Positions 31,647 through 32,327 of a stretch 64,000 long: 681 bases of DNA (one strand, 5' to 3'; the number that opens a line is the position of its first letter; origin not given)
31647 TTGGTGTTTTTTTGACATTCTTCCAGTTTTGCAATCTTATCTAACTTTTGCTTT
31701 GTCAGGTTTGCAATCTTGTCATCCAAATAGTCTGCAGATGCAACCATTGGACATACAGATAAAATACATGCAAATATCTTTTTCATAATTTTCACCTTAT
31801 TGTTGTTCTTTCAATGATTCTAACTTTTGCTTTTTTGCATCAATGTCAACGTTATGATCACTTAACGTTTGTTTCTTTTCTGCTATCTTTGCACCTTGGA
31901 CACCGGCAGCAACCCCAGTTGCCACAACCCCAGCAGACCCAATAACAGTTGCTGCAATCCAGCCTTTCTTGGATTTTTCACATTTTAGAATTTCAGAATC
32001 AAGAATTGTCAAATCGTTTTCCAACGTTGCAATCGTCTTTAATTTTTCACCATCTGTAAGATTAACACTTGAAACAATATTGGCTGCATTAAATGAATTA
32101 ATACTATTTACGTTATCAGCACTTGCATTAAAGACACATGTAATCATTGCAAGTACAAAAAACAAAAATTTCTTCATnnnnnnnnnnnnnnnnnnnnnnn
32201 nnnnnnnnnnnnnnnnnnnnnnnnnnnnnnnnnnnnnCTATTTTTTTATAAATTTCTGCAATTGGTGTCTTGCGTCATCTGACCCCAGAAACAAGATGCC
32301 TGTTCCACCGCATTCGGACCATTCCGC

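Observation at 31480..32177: Signal peptide-helix-Cys-glycine-zipper module exists both as a stand-alone 126-aa protein and as the N-terminus of larger proteins at two loci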

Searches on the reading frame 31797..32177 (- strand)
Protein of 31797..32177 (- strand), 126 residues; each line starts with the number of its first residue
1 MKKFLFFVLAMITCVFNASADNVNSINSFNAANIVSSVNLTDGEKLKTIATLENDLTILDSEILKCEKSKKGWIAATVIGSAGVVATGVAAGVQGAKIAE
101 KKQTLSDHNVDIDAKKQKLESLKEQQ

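Call 7: search_protein_families(library=pfam, proteins=[window:31797-32177:-], max_evalue=0.1)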
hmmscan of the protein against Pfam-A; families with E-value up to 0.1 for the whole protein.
window:31797-32177:- (126 aa): 2 families
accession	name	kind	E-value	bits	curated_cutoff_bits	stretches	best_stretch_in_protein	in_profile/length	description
PF09018.17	Phage_Capsid_P3_N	-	0.062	13.1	25.3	1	14-100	86-169/263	P3 major capsid protein N-terminal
PF11053.13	DNA_Packaging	-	0.099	12.9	25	0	45-94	83-132/157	Terminase DNA packaging enzyme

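Call 8: search_protein_families(library=ncbifam, proteins=[window:31797-32177:-], max_evalue=0.1)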
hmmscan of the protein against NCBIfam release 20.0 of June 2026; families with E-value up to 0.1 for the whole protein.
window:31797-32177:- (126 aa): 2 families
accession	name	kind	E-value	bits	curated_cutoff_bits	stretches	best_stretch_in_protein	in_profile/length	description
NF033928.1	alph_xenorhab_A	subfamily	0.0052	16.1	125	1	46-120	180-255/339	alpha-xenorhabdolysin family binary toxin subunit A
NF007901.0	PRK10610.1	equivalog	0.048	13.8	189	1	20-97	40-119/129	chemotaxis response regulator CheY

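Call 9: find_homologous_proteins(query=window:31797-32177:-, max_evalue=0.01)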
Query window:31797-32177:- (126 aa): 211 proteins with E <= 0.01 among 241 candidates; the best 120 are listed.
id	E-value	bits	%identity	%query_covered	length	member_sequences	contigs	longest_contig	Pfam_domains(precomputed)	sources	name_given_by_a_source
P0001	2.0e-71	255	100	100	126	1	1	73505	-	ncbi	-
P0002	2.2e-70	251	98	100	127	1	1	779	-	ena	-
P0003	3.6e-48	180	78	98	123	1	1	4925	-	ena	-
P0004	1.5e-38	149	66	96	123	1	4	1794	-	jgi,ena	jgi:hypothetical protein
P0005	2.1e-38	149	66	96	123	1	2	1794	-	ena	-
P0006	2.2e-38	149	65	96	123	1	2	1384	-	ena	-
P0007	2.6e-38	148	65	96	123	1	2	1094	-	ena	-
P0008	3.3e-38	148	65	96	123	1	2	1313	-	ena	-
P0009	3.8e-38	148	65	96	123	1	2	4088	-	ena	-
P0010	5.3e-38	147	65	96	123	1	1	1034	-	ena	-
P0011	8.9e-38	147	69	87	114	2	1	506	-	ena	-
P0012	2.6e-36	142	64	87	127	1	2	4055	-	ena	-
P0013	6.4e-36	141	57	98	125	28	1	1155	-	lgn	-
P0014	8.6e-36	140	63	87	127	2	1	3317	-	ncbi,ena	-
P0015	7.8e-35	137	62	87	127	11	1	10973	-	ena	-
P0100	1.9e-22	97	52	87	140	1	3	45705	-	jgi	jgi:peptidoglycan hydrolase CwlO-like protein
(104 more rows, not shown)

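Call 10: find_encoding_contigs(protein=window:31797-32177:-, flank=10000, max_places=6)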
Protein window:31797-32177:- (126 aa): no gene with exactly this product is on record in the collection.

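Call 16: find_related_loci(query=A1, collection=genome_contigs, flank=6000)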
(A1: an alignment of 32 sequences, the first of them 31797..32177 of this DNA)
Query A1 (126 aa) in genome_contigs; peptide patterns used: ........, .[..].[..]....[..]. (x = any residue, [..] = any of these).
123 stretches matched a pattern; 37 encode a relative of the query (tblastn E <= 1e-3); 36 distinct loci.
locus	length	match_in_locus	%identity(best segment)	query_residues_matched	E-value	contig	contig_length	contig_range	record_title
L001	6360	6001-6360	66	1-121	1e-46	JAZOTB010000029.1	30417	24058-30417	MAG: Candidatus Enterousia sp. isolate T1900045541_YK20190235.MAGScoT_cleanbin_000047 SGB_7810_k141_2118814, whole genom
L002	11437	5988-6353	56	8-124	6e-40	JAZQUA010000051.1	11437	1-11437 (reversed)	MAG: Candidatus Enterousia sp. isolate T1900045184_TC20190180.MAGScoT_cleanbin_000030 SGB_9218_k141_2490966, whole genom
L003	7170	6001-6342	61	1-112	1e-38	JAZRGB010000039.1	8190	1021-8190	MAG: Candidatus Enterousia sp. isolate T1900045493_YK20190187.MAGScoT_cleanbin_000028 SGB_7394_k141_630804, whole genome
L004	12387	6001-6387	56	3-122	5e-37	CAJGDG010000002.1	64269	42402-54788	MAG: uncultured Alphaproteobacteria bacterium isolate MAG60 genome assembly, contig: k141_5997861_length_64269_cov_14.04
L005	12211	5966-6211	78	42-123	9e-37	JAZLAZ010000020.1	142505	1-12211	MAG: Candidatus Enterousia sp. isolate T1900045067_TC20190061.MAGScoT_cleanbin_000021 SGB_4608_k141_3029969, whole genom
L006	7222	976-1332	54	1-124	1e-35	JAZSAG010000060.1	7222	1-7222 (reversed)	MAG: Candidatus Enterousia sp. isolate T1900044938_TS20190404.MAGScoT_cleanbin_000029 SGB_3452_k141_1854927, whole genom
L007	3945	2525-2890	54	3-123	1e-33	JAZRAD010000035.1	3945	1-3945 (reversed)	MAG: Candidatus Enterousia sp. isolate T1900045145_TC20190139.MAGScoT_cleanbin_000014 SGB_4937_k141_1616239, whole genom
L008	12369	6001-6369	51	3-124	2e-30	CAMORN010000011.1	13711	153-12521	MAG: uncultured Alphaproteobacteria bacterium isolate SRR873606_bin.79_metaWRAP_v1.3_MAG genome assembly, contig: NODE_9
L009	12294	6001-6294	54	1-112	3e-30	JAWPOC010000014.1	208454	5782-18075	MAG: Alphaproteobacteria bacterium isolate KA0024-133 k141_362941, whole genome shotgun sequence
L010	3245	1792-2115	52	3-112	4e-30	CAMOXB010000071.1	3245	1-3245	MAG: uncultured proteobacterium isolate SRR873609_bin.15_metaWRAP_v1.3_MAG genome assembly, contig: ERZ1756109_2672972,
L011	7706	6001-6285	53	2-112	1e-29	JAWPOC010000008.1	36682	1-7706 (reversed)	MAG: Alphaproteobacteria bacterium isolate KA0024-133 k141_2142461, whole genome shotgun sequence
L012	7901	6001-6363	50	1-126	1e-28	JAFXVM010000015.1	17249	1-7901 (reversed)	MAG: Alphaproteobacteria bacterium isolate RGIG6783 Sheep_Rumen-3__c1405055, whole genome shotgun sequence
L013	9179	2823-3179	52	1-118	2e-28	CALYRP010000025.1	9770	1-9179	MAG: uncultured proteobacterium isolate SRR7188232_bin.62_metaWRAP_v1.3_MAG genome assembly, contig: ERZ9280833.4199, wh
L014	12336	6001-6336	53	1-112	2e-28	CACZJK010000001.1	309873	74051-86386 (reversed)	MAG: uncultured proteobacterium isolate RUG12675 genome assembly, contig: RUG12675_asm_1, whole genome shotgun sequence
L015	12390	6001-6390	45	1-125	1e-27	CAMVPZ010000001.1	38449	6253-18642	MAG TPA_asm: uncultured proteobacterium isolate SRR8387715_bin.114_metaWRAP_v1.3_MAG genome assembly, contig: ERZ1420954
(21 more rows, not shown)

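Call 19: search_protein_families(library=pfam, alignment_id=A1, max_evalue=1)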
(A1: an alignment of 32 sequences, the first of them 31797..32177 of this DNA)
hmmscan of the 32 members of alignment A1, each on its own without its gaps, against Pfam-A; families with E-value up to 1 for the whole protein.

A. member 1, window:31797-32177:- (126 aa): 2 families
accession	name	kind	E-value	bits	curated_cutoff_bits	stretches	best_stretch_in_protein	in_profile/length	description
PF09018.17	Phage_Capsid_P3_N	-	0.062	13.1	25.3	1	14-100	86-169/263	P3 major capsid protein N-terminal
PF11053.13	DNA_Packaging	-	0.099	12.9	25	1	45-94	83-132/157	Terminase DNA packaging enzyme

B. families by the number of members that match (of 32 scanned): 75 families (the first 25 are shown)
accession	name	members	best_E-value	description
PF04977.20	DivIC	14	0.0013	Septum formation initiator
PF01920.25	Prefoldin_2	9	0.014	Prefoldin subunit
PF14362.11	DUF4407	8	0.0023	Domain of unknown function (DUF4407)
PF13600.11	DUF4140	6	0.0026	N-terminal domain of unknown function (DUF4140)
PF16326.10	ABC_tran_CTD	5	0.021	ABC transporter C-terminal domain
PF09534.15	Trp_oprn_chp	4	0.0067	Tryptophan-associated transmembrane protein (Trp_oprn_chp)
PF11053.13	DNA_Packaging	4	0.026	Terminase DNA packaging enzyme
PF19880.4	DUF6353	4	0.031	Family of unknown function (DUF6353)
PF07332.16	Phage_holin_3_6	4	0.059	Putative Actinobacterial Holin-X, holin superfamily III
PF06785.16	UPF0242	3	0.0091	Uncharacterised protein family (UPF0242) N-terminus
PF20769.2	YPEB_N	3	0.032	YpeB N-terminal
PF03064.21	U79_P34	3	0.079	HSV U79 / HCMV P34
PF20506.3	DUF6732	3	0.2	Family of unknown function (DUF6732)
PF04610.19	TrbL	2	0.0012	TrbL/VirB6 plasmid conjugal transfer protein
PF04859.17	DUF641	2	0.0079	Plant protein of unknown function (DUF641)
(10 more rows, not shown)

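Call 20: search_solved_structures(query=A1, max_evalue=10, show_alignments=3)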
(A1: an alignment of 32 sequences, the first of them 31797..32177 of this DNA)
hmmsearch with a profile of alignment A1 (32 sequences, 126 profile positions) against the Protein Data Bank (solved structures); distinct sequences matched with E-value up to 10: 14.
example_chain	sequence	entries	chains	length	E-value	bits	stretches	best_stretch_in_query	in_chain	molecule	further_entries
6wvs_A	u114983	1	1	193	0.0024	20.8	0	31-65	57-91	DeNovoTIM15 hyperstable de novo TIM barrel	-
3he4_A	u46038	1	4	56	0.21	14.5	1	19-64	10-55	SYNZIP6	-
7aw7_D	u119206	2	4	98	0.26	14.2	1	17-73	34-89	BZIP domain-containing protein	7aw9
8i2b_A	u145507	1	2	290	1.8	11.5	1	63-93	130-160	NAD-dependent protein deacylase sirtuin-6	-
3zg6_A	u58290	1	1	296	1.9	11.5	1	63-93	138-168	NAD-DEPENDENT PROTEIN DEACETYLASE SIRTUIN-6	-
8zvp_A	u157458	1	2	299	1.9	11.5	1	63-93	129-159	NAD-dependent protein deacylase sirtuin-6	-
5mf6_A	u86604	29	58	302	1.9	11.4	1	63-93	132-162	NAD-dependent protein deacetylase sirtuin-6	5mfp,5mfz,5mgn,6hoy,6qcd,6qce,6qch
5x16_A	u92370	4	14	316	2.1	11.3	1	63-93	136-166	NAD-dependent protein deacetylase sirtuin-6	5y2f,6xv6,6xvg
3k35_A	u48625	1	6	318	2.1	11.3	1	63-93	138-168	NAD-dependent deacetylase sirtuin-6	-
6lx0_A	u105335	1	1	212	2.3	11.2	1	4-68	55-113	Membrane protein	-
3pki_A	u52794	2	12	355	2.5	11.1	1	63-93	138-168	NAD-dependent deacetylase sirtuin-6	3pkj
7cl0_A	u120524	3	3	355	2.5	11.1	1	63-93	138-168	NAD-dependent protein deacetylase sirtuin-6 | NAD-dependent protein deacylase sirtuin-6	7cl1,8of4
8f86_K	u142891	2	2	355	2.5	11.1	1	63-93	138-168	NAD-dependent protein deacylase sirtuin-6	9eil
8g57_K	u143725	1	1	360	2.5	11.1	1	63-93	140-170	NAD-dependent protein deacylase sirtuin-6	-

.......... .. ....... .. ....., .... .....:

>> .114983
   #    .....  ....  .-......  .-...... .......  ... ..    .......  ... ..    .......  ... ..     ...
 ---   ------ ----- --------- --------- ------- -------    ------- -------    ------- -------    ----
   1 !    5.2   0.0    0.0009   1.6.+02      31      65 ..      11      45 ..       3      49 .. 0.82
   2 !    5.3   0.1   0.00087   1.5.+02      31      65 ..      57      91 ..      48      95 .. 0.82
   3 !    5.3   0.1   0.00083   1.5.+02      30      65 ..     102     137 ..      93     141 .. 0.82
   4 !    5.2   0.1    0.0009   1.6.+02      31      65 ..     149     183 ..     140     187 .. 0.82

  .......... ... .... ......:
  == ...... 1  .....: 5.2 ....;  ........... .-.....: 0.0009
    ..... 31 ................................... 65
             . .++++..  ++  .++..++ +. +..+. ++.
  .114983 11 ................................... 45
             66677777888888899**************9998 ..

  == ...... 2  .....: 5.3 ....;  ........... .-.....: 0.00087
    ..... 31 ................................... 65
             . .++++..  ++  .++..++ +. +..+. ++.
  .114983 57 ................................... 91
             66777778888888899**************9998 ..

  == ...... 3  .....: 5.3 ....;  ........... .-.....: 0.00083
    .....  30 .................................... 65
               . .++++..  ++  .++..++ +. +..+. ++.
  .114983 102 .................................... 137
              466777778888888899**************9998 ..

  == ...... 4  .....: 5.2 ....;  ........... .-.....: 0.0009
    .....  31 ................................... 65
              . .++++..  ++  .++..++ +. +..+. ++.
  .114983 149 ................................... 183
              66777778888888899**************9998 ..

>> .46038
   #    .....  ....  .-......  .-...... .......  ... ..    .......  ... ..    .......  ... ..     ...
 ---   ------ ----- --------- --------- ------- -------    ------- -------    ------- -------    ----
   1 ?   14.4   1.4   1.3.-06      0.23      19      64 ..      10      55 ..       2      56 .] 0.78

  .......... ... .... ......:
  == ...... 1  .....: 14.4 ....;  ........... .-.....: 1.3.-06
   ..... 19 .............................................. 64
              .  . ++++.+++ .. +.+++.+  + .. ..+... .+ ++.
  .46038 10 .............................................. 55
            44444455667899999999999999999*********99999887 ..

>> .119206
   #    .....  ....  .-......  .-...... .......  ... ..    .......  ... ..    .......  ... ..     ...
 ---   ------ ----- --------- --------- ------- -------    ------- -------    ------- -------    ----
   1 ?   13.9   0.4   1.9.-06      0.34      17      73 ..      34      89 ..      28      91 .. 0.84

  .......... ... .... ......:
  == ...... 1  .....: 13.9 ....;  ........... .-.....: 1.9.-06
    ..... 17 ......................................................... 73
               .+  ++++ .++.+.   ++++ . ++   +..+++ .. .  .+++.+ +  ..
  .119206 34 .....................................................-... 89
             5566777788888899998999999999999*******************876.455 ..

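Call 27: predict_structure(alignment_id=A1)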
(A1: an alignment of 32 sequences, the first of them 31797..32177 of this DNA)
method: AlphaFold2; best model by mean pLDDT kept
length: 126 residues; sequences in the alignment: 32
mean_pLDDT: 57.8   pTM: 0.22
mean pLDDT of the five models: 57.8, 56.6, 56.0, 51.9, 51.0
residues with pLDDT >= 90: 0; 70-90: 27; 50-70: 50; < 50: 49
segments of 3 or more residues with pLDDT < 50: 16-39, 70-92
pLDDT, mean of each block of 10 residues (from residue 1): 56 51 39 46 59 68 57 42 42 55 78 88 77
secondary structure, 60 per line:
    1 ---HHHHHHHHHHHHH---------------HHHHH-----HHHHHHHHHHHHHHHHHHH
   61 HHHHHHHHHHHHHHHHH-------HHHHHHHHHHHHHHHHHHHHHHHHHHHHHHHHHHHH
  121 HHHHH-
elements in order: H4-16 H32-36 H42-77 H85-125

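Call 29: search_protein_families(library=ncbifam, alignment_id=A1, max_evalue=1)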
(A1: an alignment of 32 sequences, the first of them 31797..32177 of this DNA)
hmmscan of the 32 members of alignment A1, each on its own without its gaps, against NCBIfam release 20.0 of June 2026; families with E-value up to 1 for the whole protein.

A. member 1, window:31797-32177:- (126 aa): 2 families
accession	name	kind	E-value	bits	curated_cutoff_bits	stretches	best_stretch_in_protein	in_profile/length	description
NF033928.1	alph_xenorhab_A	subfamily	0.0052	16.1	125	1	46-120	180-255/339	alpha-xenorhabdolysin family binary toxin subunit A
NF007901.0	PRK10610.1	equivalog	0.048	13.8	189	1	20-97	40-119/129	chemotaxis response regulator CheY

B. families by the number of members that match (of 32 scanned): 48 families (the first 25 are shown)
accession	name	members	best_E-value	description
NF033928.1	alph_xenorhab_A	31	3.7e-07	alpha-xenorhabdolysin family binary toxin subunit A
NF051443.1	NheC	12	0.00046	non-hemolytic enterotoxin subunit C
NF049847.1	FtsL_COG5462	10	0.0073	cell division protein FtsL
TIGR04561.1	membra_charge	9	0.019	TIGR04561 family membrane protein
TIGR03495.1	phage_LysB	5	0.0046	Rz-like lysis system protein LysB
NF033635.1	SLATT_fungal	3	0.0063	SLATT domain-containing protein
TIGR00250.1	RNAse_H_YqgF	3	0.022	Holliday junction resolvase RuvX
TIGR02168.1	SMC_prok_B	2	0.00048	chromosome segregation protein SMC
NF004910.0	PRK06266.1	2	0.018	transcription initiation factor E subunit alpha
NF058648.1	ECF_sub_HI1622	2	0.018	NikL family nickel/cobalt ECF transporter subunit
NF046041.1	holin_NGO1622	2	0.024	NGO1622 family putative holin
NF045487.1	ASRP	2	0.027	archaea-specific SMC-related protein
TIGR02209.1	ftsL_broad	2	0.029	cell division protein FtsL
TIGR02184.2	Myco_arth_vir_N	2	0.03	MspA/MspB/MIB-like signal-anchor domain-contatining protein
TIGR04523.1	Mplasa_alph_rch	2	0.031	helix-rich protein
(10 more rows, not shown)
